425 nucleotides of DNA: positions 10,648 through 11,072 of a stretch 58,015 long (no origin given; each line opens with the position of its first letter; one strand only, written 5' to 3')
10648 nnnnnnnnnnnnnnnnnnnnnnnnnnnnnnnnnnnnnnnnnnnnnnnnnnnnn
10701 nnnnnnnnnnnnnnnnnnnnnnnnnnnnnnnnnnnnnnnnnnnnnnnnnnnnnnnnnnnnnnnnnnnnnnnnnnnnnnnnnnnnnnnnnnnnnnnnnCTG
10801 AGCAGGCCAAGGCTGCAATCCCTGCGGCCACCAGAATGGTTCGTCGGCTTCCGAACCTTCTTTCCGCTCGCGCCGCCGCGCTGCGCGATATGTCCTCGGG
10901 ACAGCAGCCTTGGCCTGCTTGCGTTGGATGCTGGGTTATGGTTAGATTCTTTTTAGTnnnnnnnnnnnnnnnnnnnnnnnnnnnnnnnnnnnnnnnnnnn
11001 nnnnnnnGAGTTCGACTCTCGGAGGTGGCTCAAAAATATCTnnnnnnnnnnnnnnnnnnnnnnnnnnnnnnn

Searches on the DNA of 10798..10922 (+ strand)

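Call 72: build_rna_model(alignment_id=A2)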
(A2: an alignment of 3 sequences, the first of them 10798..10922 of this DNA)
Model R1 built from alignment A2 (3 sequences, 135 columns); structure: RNAalifold consensus.
model positions 121; base pairs 41; branch points 1; effective number of sequences 0.82; information 0.589 bits per position. Calibrated on 0.2 Mb of random sequence (short: E-values are rough).
structure used (alignment columns):
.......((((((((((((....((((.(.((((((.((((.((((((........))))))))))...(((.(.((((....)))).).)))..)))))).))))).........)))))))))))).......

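Call 73: search_with_rna_model(model_id=R1, source=window, filters=off, max_evalue=10)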
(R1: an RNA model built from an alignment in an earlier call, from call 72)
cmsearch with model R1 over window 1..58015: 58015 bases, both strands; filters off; matches with E-value up to 10: 29.
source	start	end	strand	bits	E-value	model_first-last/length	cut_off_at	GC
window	39905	40026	-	138.8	2.8e-29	1-121/121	no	0.61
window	10800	10920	+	134.3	2.9e-28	1-121/121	no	0.65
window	42335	42458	+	116.4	3e-24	1-121/121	no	0.6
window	39905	40026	+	36.3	3.2e-06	1-121/121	no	0.61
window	10800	10920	-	24.1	0.0018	1-121/121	no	0.65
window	42338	42455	-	17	0.068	1-121/121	no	0.6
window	1065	1129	-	15.1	0.18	1-121/121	no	0.62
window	36988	37071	+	13.6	0.4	1-121/121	no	0.48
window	3727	3773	-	12.2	0.86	1-121/121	no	0.53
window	38817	38871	-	11.5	1.2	1-121/121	no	0.6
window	24486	24563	+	10.1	2.5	1-121/121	no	0.64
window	8021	8080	-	9.9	2.8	1-121/121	no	0.42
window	28937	29030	-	9.6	3.2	1-121/121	no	0.6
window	43552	43629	+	9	4.4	1-121/121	no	0.62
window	24486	24563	-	9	4.5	1-121/121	no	0.64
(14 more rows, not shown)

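Call 83: search_with_rna_model(model_id=R1, sources=[L002, L003, L010, L011, L049], max_evalue=1)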
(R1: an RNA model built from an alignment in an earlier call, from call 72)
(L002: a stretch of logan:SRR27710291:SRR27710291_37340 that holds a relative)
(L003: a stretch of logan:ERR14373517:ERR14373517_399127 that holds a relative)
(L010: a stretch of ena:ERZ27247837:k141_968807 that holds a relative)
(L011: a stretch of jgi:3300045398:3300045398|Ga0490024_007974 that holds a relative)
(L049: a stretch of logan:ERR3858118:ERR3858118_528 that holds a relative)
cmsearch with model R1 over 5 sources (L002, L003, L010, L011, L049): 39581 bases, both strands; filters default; matches with E-value up to 1: 0.
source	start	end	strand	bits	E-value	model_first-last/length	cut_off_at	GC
